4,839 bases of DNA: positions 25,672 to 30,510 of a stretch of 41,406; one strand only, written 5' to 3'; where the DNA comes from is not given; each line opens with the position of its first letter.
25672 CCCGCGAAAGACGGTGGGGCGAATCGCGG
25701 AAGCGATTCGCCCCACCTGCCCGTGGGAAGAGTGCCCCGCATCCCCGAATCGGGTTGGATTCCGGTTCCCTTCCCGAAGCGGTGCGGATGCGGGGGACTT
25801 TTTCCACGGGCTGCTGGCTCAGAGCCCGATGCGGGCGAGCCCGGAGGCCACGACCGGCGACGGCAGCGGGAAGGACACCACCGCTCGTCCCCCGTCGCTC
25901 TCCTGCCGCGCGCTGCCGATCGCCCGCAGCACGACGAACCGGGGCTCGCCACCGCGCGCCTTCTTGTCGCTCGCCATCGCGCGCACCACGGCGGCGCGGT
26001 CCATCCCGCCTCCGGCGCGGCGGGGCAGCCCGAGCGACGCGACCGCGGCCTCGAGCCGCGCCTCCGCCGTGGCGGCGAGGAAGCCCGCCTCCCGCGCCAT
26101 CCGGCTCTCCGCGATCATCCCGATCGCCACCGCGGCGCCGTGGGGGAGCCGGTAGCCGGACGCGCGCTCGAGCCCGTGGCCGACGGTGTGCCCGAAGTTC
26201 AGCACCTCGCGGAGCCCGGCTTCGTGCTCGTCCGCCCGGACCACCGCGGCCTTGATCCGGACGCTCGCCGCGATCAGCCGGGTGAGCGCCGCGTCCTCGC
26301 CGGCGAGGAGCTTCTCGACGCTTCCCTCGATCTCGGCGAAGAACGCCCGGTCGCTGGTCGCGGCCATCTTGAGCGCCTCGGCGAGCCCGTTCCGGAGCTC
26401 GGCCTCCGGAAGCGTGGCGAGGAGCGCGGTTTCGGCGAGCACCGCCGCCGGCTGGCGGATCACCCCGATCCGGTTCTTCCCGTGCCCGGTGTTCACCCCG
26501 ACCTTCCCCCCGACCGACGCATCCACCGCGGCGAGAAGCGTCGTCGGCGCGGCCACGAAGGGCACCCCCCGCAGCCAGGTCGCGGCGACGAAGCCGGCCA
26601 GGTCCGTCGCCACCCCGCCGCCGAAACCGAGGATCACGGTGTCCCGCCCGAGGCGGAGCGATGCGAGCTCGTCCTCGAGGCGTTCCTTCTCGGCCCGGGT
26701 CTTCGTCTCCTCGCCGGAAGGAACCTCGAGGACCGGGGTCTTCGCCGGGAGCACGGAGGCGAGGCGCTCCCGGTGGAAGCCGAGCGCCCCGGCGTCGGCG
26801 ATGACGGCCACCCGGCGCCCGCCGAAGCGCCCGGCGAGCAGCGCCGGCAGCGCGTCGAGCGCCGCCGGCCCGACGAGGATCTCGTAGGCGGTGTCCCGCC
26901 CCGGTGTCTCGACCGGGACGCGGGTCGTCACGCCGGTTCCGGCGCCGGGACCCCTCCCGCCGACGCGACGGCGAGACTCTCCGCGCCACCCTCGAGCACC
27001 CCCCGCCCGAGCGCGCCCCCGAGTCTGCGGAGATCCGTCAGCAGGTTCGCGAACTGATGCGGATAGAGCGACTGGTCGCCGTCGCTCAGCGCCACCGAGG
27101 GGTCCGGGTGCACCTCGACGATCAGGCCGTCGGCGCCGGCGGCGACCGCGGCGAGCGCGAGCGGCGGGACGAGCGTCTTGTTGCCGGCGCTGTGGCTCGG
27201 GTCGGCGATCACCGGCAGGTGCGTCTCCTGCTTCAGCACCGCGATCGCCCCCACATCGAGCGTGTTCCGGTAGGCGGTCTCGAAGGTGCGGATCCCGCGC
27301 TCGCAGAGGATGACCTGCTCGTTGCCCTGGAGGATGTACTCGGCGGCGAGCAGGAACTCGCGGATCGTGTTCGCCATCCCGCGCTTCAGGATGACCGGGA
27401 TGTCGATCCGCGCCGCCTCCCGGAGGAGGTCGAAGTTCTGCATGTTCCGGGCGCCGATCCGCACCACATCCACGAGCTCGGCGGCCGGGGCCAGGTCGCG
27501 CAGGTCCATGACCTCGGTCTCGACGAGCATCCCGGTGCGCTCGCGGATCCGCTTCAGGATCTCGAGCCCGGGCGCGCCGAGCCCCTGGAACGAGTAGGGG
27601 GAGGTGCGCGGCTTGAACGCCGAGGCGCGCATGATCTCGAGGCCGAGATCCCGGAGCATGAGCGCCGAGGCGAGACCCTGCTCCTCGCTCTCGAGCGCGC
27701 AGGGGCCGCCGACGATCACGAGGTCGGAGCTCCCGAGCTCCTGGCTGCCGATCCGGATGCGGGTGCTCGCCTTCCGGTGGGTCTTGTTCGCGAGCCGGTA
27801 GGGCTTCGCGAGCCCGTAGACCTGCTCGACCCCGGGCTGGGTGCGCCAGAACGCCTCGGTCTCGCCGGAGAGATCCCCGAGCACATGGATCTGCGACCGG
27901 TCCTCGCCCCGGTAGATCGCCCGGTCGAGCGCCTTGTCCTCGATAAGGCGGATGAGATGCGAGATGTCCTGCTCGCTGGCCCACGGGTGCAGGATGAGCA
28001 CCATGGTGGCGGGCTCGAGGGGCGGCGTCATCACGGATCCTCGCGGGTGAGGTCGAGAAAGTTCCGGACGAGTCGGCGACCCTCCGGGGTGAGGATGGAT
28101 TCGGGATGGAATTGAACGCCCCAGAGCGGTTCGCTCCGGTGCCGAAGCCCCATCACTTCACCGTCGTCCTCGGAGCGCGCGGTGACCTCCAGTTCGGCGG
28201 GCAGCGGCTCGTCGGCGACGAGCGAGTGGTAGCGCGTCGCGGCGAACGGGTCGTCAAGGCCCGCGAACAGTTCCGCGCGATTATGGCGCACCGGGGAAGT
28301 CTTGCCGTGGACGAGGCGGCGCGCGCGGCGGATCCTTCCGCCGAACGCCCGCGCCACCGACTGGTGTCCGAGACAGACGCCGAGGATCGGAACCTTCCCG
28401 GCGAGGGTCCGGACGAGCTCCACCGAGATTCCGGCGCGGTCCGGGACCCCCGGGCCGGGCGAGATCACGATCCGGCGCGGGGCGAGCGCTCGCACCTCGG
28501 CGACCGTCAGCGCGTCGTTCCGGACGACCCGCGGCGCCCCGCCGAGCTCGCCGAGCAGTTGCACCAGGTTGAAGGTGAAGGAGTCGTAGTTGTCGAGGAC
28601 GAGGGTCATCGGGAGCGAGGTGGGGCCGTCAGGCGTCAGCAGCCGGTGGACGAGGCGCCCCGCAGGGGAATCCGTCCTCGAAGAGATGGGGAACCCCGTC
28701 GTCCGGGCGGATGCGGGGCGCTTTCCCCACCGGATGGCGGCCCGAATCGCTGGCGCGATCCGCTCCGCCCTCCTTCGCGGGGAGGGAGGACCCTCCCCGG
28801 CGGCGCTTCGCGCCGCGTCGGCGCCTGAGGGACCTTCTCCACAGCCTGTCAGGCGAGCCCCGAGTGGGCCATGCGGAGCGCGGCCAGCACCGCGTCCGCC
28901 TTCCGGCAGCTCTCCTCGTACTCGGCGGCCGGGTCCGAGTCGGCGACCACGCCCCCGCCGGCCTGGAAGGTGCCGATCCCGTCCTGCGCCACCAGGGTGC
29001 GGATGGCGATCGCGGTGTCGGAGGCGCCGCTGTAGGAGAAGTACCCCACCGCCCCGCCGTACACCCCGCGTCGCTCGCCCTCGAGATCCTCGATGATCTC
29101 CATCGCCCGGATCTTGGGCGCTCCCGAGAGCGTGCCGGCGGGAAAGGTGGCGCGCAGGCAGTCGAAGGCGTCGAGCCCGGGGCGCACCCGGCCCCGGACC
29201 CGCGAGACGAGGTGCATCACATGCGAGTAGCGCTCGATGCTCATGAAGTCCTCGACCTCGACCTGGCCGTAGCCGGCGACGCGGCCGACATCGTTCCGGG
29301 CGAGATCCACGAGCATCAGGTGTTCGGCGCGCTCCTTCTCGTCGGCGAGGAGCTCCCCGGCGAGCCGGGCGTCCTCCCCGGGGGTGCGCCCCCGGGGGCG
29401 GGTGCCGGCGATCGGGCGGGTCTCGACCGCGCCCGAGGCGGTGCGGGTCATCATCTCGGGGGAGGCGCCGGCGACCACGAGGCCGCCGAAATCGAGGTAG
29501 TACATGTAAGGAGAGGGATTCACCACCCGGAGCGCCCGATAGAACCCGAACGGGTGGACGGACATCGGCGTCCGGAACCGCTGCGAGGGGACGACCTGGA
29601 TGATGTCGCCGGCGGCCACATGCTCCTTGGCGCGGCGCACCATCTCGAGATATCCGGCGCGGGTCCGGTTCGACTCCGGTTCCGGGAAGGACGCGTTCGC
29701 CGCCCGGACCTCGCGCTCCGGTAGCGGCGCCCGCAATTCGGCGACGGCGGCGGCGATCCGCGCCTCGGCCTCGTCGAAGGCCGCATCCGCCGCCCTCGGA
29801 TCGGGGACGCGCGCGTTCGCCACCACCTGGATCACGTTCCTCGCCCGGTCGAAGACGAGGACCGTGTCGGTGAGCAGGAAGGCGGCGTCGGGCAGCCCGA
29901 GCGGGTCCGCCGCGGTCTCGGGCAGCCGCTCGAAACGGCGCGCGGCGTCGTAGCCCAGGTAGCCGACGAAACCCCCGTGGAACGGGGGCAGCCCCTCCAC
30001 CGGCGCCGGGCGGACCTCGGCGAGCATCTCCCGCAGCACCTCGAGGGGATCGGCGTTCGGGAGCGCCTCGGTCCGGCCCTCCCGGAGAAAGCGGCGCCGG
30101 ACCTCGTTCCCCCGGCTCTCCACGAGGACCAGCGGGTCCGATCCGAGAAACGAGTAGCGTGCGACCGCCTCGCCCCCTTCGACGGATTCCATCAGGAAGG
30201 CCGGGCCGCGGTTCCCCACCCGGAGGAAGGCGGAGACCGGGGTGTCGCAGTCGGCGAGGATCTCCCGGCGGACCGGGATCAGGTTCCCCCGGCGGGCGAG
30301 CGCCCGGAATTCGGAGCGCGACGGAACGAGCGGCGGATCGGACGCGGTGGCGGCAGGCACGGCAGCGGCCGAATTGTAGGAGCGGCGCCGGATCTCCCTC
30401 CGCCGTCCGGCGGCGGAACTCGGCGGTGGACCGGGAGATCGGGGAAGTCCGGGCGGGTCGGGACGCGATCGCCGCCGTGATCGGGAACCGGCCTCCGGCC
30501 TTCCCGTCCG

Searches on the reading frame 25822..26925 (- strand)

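Call 66: search_protein_families(library=pfam, proteins=[window:25822-26925:-], max_evalue=0.0001)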
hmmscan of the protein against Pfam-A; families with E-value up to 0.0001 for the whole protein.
window:25822-26925:- (368 aa): 4 families
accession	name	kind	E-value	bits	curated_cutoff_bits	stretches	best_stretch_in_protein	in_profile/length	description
PF24621.2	DHQS_C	-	3.1e-41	141.1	27.6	1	180-323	1-144/144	3-dehydroquinate synthase C-terminal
PF01761.26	DHQ_synthase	-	1.1e-39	135.1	24.2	1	66-178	2-114/115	3-dehydroquinate synthase N-terminal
PF13685.12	Fe-ADH_2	-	6.8e-09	36.3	28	1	18-173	2-149/149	Iron-containing alcohol dehydrogenase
PF00465.25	Fe-ADH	-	5.3e-06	26.6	31.3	1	15-130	3-131/168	Iron-containing alcohol dehydrogenase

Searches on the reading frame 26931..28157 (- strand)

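Call 66: search_protein_families(library=pfam, proteins=[window:26931-28157:-], max_evalue=0.0001)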
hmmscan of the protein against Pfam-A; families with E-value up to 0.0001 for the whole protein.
window:26931-28157:- (409 aa): 3 families
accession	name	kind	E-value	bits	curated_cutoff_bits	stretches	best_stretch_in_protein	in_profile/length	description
PF00793.26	DAHP_synth_1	-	1.2e-73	247.8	25.5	1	144-372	16-257/270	DAHP synthetase I family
PF03102.20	NeuB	-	3.5e-09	36.9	22.1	1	201-386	61-239/241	NeuB family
PF18152.6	DAHP_snth_FXD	-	4.4e-08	33.3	27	1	52-114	1-63/67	DAHP synthase ferredoxin-like domain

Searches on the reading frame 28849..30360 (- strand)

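Call 12: search_protein_families(library=pfam, proteins=[window:28849-30360:-], max_evalue=0.01)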
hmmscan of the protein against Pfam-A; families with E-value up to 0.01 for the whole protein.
window:28849-30360:- (503 aa): 2 families
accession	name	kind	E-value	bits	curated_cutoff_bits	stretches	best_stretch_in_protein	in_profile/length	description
PF00425.24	Chorismate_bind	-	4.6e-91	305.4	27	1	235-487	3-257/257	chorismate binding enzyme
PF04715.19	Anth_synt_I_N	-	1.8e-36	125.9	23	1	37-176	1-137/140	Anthranilate synthase component I, N terminal region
